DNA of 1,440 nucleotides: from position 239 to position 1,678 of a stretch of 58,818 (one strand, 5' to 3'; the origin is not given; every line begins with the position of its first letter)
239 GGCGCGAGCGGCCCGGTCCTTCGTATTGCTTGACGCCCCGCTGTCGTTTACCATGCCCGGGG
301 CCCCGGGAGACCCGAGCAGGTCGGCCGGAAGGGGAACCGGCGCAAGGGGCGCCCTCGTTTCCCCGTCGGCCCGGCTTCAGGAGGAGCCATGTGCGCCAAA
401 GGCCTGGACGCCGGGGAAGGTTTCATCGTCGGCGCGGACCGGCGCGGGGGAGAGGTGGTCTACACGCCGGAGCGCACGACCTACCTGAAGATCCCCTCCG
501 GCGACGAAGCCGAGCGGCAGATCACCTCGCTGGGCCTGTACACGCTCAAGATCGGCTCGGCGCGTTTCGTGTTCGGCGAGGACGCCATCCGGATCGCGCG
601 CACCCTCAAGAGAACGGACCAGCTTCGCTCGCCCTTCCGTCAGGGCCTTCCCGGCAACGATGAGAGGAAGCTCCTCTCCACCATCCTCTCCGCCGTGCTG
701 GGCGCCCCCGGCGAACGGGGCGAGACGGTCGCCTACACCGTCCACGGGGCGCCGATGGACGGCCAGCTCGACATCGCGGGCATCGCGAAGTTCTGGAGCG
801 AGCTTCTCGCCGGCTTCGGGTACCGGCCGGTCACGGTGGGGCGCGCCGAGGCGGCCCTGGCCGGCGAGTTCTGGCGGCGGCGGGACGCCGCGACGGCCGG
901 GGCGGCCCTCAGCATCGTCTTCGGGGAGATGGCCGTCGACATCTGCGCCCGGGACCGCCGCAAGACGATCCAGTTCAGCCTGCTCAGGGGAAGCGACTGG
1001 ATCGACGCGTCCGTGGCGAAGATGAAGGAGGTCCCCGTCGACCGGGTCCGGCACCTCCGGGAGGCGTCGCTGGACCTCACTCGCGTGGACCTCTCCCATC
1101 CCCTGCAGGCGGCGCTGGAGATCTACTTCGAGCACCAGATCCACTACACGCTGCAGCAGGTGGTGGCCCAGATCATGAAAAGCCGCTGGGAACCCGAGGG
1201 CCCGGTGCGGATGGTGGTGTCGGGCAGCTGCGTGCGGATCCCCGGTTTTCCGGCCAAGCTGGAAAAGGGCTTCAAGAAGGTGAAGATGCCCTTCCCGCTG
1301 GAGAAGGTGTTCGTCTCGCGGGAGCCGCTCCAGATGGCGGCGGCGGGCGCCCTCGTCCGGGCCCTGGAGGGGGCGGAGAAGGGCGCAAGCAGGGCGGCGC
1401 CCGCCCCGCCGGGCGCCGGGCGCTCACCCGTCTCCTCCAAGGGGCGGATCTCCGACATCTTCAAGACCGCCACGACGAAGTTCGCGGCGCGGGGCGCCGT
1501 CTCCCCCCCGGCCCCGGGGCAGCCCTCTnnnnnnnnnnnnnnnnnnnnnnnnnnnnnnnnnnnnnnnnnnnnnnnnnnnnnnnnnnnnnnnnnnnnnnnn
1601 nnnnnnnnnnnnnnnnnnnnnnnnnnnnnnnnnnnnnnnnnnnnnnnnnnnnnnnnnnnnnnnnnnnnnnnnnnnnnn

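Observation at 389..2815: Unusual single-polypeptide fusion of an actin-fold domain to a PilT-type ATPase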

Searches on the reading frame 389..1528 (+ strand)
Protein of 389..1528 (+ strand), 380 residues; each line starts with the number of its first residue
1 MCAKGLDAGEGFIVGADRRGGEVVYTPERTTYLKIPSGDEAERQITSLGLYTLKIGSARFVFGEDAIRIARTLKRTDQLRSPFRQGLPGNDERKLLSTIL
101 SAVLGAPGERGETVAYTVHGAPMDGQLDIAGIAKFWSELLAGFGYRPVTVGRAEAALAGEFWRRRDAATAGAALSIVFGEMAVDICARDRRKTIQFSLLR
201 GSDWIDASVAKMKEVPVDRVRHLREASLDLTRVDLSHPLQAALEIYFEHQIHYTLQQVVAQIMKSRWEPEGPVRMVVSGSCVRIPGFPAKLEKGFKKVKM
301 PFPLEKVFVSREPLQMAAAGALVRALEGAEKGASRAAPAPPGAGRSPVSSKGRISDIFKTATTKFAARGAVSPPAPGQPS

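Call 3: search_protein_families(library=pfam, proteins=[window:389-1528:+], max_evalue=1)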
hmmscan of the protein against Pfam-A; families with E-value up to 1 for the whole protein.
window:389-1528:+ (380 aa): 1 family
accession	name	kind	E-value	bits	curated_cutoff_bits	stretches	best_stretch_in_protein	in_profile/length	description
PF25216.1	Volactin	-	7.2e-38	131.3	35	1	3-325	2-321/321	Volactin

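Call 4: search_protein_families(library=ncbifam, proteins=[window:389-1528:+], max_evalue=1)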
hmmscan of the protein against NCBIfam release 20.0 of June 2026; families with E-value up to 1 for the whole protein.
window:389-1528:+ (380 aa): 0 families

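Call 13: search_solved_structures(query=window:389-1393:+, max_evalue=10, show_alignments=2)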
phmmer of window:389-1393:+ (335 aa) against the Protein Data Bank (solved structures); distinct sequences matched with E-value up to 10: 1.
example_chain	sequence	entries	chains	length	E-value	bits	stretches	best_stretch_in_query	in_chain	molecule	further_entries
6xrf_C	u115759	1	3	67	3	10.3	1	128-183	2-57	PAAR motif family protein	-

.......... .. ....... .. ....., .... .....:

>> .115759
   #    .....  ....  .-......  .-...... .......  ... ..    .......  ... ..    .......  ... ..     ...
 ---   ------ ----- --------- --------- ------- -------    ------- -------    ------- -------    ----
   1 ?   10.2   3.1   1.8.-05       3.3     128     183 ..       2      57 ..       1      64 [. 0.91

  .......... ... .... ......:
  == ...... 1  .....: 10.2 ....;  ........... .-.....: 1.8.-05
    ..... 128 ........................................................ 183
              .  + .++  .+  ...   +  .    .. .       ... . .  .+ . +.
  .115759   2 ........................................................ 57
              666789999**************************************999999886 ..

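Call 25: search_protein_representatives(protein=window:389-1393:+)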
Query: 335 residues. Proteins with E-value up to 0.001 (for the whole library): 411; up to 1e-10: 233; up to 1e-30: 8. The best 150 are listed.
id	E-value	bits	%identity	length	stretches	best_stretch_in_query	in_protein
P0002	2.3e-109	382.1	56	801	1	1-329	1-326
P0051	6.0e-107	374.1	59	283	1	1-282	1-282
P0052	9.7e-90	317.6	50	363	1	1-303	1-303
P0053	2.6e-42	161.8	32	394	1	3-331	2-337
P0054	1.7e-35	139.3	29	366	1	3-329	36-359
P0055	4.1e-34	134.8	30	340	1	3-331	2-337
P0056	1.2e-33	133.2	30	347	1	3-327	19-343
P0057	8.2e-33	130.5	31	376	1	61-328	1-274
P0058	1.4e-30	123.2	30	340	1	3-325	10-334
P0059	3.0e-30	122.1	29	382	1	5-332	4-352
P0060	2.8e-29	118.9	30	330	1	3-323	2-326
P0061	2.1e-28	116.0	32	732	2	187-331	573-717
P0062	2.2e-28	116.0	26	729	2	3-331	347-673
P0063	3.1e-28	115.5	27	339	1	3-329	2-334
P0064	2.4e-27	112.5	30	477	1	4-325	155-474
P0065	1.2e-26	110.2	29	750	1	3-326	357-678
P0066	2.8e-26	109.1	30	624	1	3-327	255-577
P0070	7.3e-25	104.4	27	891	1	3-327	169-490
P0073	2.9e-24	102.5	29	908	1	3-327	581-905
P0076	8.9e-24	100.8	27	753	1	3-327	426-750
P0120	6.2e-20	88.2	26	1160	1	4-330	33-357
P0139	4.9e-18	82.0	25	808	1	3-324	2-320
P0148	1.4e-17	80.4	30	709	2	5-200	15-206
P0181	9.0e-16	74.5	29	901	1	5-328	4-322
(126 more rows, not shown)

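Call 28: search_protein_families(library=pfam, proteins=[P0139, P0181, P0120, P0062, P0065, P0070, P0073, P0076, P0066, P0148], max_evalue=0.001)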
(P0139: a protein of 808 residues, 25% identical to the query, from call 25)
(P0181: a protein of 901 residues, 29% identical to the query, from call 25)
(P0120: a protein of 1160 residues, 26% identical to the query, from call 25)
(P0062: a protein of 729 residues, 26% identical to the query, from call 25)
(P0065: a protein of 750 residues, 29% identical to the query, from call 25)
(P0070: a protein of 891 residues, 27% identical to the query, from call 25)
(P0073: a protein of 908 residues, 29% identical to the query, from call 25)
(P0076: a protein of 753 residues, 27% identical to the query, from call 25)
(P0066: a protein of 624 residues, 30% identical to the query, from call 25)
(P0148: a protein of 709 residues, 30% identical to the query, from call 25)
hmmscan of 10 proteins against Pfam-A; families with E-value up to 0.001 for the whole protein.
P0139 (808 aa): 6 families
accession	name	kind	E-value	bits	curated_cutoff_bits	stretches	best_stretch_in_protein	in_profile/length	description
PF25216.1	Volactin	-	9.9e-91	305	35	1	1-320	1-320/321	Volactin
PF00069.31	Pkinase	-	1.8e-33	116.5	31.7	1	429-691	4-255/263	Protein kinase domain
PF07714.23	PK_Tyr_Ser-Thr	-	8.6e-19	68.3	23.1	1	431-689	6-250/258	Protein tyrosine and serine/threonine kinase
PF06723.19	MreB_Mbl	-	6.2e-09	35.6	27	1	74-248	56-229/327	MreB/Mbl protein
PF14450.12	FtsA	-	8.6e-08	33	31.8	1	172-312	5-123/127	Cell division protein FtsA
PF13650.11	Asp_protease_2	-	0.00042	21.4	24.3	0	763-804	8-49/90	Aspartyl protease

P0181 (901 aa): 45 families (the best 25 are shown)
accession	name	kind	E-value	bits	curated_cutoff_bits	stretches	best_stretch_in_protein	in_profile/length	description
PF25216.1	Volactin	-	5.1e-74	250.1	35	1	1-319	1-321/321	Volactin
PF05531.17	NPV_P10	-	4.7e-14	53.1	29.8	0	775-827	9-64/75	Nucleopolyhedrovirus P10 protein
PF23991.1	DUF7310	-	3e-13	50.5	40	0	420-490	5-72/83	Coiled-coil region of unknown function (DUF7310)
PF07889.17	DUF1664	-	7.4e-10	39.4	34.6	0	495-551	65-121/124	Protein of unknown function (DUF1664)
PF10046.14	BLOC1_2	-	2e-09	38.1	33.4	0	759-817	33-91/96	Biogenesis of lysosome-related organelles complex-1 subunit 2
PF13166.12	AAA_13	-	2.4e-09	36.9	36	1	661-822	310-468/713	AAA domain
PF04513.17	Baculo_PEP_C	-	4.2e-09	37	38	0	580-664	35-118/140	Baculovirus polyhedron envelope protein, PEP, C terminus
PF12128.14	DUF3584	-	3.4e-08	31.9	31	1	725-828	301-406/1191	Protein of unknown function (DUF3584)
PF00435.27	Spectrin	-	1.5e-07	32.3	29.9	0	446-520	32-104/105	Spectrin repeat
PF10805.13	DUF2730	-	3.3e-07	30.8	24.9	0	418-475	33-90/102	Protein of unknown function (DUF2730)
PF07160.18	SKA1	-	3.6e-07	30.7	29.6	0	423-495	10-84/243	Spindle and kinetochore-associated protein 1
PF12325.13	TMF_TATA_bd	-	3.8e-07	30.7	29.1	0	763-833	43-113/115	TATA element modulatory factor 1 TATA binding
PF05377.16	FlaC_arch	-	8.6e-07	29.7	27.8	0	511-549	1-39/55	Flagella accessory protein C (FlaC)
PF06005.17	ZapB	-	9.2e-07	29.7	31.5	0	421-473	21-71/71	Cell division protein ZapB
PF15905.10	HMMR_N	-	1.8e-06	28.1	30.1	0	518-637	179-295/330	Hyaluronan mediated motility receptor N-terminal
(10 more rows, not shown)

P0120 (1160 aa): 7 families
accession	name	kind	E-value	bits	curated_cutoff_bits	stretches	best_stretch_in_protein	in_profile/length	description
PF25216.1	Volactin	-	1.2e-79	268.6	35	1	33-349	3-318/321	Volactin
PF10609.15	ParA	-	8.4e-11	42.2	27.1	1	958-1131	4-177/246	NUBPL iron-transfer P-loop NTPase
PF13614.12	AAA_31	-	1.3e-08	35.4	27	1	958-1077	2-128/177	AAA domain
PF01656.29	CbiA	-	2e-08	34.7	25.4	1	960-1128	1-82/125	CobQ/CobB/MinD/ParA nucleotide binding domain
PF02706.20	Wzz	-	6.8e-07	29.9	25.5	1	464-555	4-90/91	Chain length determinant protein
PF13807.11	GNVR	-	2.5e-05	24.6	27.7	1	817-886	9-79/82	G-rich domain on putative tyrosine kinase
PF09140.17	MipZ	-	2.6e-05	24.1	20.7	1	962-1091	5-123/262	ATPase MipZ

P0062 (729 aa): 1 family
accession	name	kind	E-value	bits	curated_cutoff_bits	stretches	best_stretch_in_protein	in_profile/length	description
PF25216.1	Volactin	-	4.1e-113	378.6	35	2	348-667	3-321/321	Volactin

P0065 (750 aa): 1 family
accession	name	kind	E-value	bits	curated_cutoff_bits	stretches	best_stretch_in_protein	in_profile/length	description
PF25216.1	Volactin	-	5.6e-96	322.2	35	2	358-677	3-321/321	Volactin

P0070 (891 aa): 3 families
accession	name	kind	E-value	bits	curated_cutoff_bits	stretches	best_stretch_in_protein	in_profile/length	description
PF25216.1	Volactin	-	1.9e-77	261.4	35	1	170-488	3-321/321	Volactin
PF17762.8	HTH_ParB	-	2.9e-06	27.8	22.6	1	14-89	24-99/102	ParB HTH domain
PF06723.19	MreB_Mbl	-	0.00054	19.3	27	0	244-298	59-112/327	MreB/Mbl protein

P0073 (908 aa): 1 family
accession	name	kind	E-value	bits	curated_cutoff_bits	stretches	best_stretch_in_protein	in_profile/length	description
PF25216.1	Volactin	-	1.5e-80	271.5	35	1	582-903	3-321/321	Volactin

P0076 (753 aa): 1 family
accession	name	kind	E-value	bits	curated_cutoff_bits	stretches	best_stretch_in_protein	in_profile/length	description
PF25216.1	Volactin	-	1.9e-79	267.9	35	1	427-748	3-321/321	Volactin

P0066 (624 aa): 1 family
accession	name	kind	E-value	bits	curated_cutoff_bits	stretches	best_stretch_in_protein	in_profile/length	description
PF25216.1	Volactin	-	4.6e-74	250.2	35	1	256-575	3-321/321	Volactin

P0148 (709 aa): 3 families
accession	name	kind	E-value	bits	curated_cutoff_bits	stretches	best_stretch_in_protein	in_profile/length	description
PF25216.1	Volactin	-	2.7e-70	237.9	35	2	14-206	3-196/321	Volactin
PF14528.11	LAGLIDADG_3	-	1.9e-08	34.9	22.5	1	437-489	4-59/82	LAGLIDADG-like domain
PF14890.11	Intein_splicing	-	1.5e-06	28.5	35.8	1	241-574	35-155/155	Intein splicing domain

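Call 29: find_homologous_proteins(query=window:389-1393:+, max_evalue=0.00001)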
Query window:389-1393:+ (335 aa): 3 proteins with E <= 0.00001 among 8000 candidates.
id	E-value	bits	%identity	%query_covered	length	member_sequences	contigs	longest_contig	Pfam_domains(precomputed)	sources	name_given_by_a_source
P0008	1.9e-112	394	55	100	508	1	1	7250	PF25216.1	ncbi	ncbi:MAG: disk-shape morphogenesis protein volactin, partial [Planctomycetota bacterium]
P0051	1.9e-106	374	59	84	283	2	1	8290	PF25216.1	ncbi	ncbi:MAG: disk-shape morphogenesis protein volactin, partial [Planctomycetota bacterium]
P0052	3.1e-89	318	50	90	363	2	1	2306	PF25216.1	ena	-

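Call 30: list_cluster_members(proteins=[P0053, P0054, P0055, P0056, P0058, P0059, P0060, P0063, P0139, P0120])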
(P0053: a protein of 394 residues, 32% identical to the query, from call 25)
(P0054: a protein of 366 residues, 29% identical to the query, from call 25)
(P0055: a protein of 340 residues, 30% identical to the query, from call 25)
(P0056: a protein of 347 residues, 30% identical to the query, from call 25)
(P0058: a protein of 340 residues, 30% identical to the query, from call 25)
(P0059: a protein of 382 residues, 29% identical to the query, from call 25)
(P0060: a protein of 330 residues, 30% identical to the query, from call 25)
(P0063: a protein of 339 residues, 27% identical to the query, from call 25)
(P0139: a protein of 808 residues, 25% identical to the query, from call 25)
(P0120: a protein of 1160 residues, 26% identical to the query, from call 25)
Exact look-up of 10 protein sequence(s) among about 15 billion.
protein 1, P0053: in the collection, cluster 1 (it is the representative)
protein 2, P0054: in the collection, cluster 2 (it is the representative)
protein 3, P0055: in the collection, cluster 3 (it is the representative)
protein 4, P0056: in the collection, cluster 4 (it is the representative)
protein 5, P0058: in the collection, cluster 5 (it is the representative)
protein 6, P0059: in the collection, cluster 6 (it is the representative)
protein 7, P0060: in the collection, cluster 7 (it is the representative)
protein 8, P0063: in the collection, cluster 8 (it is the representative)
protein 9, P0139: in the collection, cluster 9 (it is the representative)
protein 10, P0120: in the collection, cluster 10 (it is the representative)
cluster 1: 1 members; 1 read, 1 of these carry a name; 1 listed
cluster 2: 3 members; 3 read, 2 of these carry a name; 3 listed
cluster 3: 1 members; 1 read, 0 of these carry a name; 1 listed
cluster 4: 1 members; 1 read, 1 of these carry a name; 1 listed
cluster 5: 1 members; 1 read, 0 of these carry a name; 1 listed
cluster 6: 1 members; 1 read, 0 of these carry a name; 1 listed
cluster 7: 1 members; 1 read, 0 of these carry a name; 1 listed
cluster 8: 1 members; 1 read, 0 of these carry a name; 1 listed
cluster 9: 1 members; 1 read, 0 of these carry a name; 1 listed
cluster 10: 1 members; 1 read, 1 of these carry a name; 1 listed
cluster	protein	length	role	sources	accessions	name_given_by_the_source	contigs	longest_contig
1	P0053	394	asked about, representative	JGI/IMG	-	hypothetical protein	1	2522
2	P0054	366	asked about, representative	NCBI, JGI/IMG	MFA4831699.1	MAG: hypothetical protein WC618_06085 [Patescibacteria group bacterium]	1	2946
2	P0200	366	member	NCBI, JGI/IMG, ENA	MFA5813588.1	MAG: hypothetical protein WC862_03710 [Patescibacteria group bacterium]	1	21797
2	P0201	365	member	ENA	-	-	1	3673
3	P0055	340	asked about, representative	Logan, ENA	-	-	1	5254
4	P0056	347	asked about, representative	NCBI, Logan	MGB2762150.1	MAG: hypothetical protein WBC21_01260 [Minisyncoccales bacterium]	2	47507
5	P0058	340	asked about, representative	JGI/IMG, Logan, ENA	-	-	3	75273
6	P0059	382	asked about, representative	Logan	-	-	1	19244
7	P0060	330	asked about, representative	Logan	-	-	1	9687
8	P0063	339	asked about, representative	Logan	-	-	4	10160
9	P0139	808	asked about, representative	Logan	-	-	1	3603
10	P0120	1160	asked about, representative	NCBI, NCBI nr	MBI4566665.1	MAG: P-loop NTPase [Planctomycetes bacterium] | P-loop NTPase [Planctomycetota bacterium]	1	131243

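Call 39: search_solved_structures(query=A3, max_evalue=10, show_alignments=1)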
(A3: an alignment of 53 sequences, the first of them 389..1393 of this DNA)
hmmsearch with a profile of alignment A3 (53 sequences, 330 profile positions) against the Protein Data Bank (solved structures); distinct sequences matched with E-value up to 10: 27.
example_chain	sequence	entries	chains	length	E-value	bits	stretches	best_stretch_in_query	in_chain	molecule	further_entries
5jyg_A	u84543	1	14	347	1.3e-13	54.1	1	59-325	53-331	Actin-like ATPase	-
5ljv_A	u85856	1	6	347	1.3e-13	54.1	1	59-325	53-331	Actin-like ATPase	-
5ljw_A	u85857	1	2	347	1.4e-13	53.9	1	59-325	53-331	Actin-like ATPase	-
8r2n_A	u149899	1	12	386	2.5e-11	46.6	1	51-328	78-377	Actin/actin family protein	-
4czl_A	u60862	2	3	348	3.6e-07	32.9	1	76-208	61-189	ROD SHAPE-DETERMINING PROTEIN MREB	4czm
4czf_A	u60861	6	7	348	4e-07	32.7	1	76-208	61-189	ROD SHAPE-DETERMINING PROTEIN MREB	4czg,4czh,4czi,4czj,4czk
4cze_A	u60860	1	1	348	1.7e-06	30.7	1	76-208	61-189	ROD SHAPE-DETERMINING PROTEIN MREB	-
7zpt_M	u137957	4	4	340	5e-06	29.1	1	52-212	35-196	Cell shape-determining protein MreB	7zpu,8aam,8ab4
8azg_M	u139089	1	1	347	5.5e-06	29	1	52-212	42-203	Cell shape-determining protein MreB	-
7q6f_A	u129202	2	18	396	1.9e-05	27.2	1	234-328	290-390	Cell division protein FtsA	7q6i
7q6d_A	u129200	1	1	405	7.7e-05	25.2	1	138-324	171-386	Cell division protein FtsA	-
7q6g_A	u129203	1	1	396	0.00068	22.1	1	134-323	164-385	Cell division protein FtsA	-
1jce_A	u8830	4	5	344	0.00087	21.8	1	76-214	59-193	ROD SHAPE-DETERMINING PROTEIN MREB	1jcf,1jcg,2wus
7bvy_A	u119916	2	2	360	0.0036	19.7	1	52-212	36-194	Cell shape determining protein MreB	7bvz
3h1q_A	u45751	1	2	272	0.022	17.2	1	248-302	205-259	Ethanolamine utilization protein EutJ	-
5eox_A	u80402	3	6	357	0.024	17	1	149-295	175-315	Type 4 fimbrial biogenesis protein PilM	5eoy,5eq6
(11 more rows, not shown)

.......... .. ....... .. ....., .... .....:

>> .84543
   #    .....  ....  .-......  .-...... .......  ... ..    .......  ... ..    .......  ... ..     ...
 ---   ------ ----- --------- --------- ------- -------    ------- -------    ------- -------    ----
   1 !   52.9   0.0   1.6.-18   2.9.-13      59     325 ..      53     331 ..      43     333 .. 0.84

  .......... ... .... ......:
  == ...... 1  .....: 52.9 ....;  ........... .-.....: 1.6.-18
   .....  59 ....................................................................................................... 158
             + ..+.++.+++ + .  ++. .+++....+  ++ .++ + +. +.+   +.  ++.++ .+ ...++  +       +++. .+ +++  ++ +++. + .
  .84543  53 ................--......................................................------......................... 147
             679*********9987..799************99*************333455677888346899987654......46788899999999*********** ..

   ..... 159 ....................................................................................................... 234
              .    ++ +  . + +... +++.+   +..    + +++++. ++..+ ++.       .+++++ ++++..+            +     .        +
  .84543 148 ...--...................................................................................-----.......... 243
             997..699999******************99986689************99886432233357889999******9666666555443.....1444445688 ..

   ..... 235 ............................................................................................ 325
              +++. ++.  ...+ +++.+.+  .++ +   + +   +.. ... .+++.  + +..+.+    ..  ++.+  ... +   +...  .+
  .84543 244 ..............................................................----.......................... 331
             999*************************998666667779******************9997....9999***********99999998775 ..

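Call 45: predict_structure(alignment_id=A3)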
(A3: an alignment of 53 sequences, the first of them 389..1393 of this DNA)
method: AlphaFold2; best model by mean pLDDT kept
length: 335 residues; sequences in the alignment: 53
mean_pLDDT: 95.1   pTM: 0.92
mean pLDDT of the five models: 95.1, 95.1, 94.8, 94.5, 94.5
residues with pLDDT >= 90: 315; 70-90: 15; 50-70: 5; < 50: 0
segments of 3 or more residues with pLDDT < 50: none
pLDDT, mean of each block of 10 residues (from residue 1): 94 96 96 94 92 96 95 93 93 97 97 98 96 98 98 96 70 96 97 97 98 95 96 98 98 98 97 96 97 97 95 96 96 84
secondary structure, 60 per line:
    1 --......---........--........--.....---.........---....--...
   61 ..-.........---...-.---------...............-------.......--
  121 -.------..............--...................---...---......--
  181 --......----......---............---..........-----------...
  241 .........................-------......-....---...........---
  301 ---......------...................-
elements in order: E3-8 E12-19 E22-29 E32-36 H40-48 E52-55 E58-62 H64-72 H90-104 E112-118 H129-142 E145-151 H152-163 E173-178 E183-188 E193-198 H202-213 H217-226 H238-265 E273-278 H280-283 H287-297 E304-309 H316-334
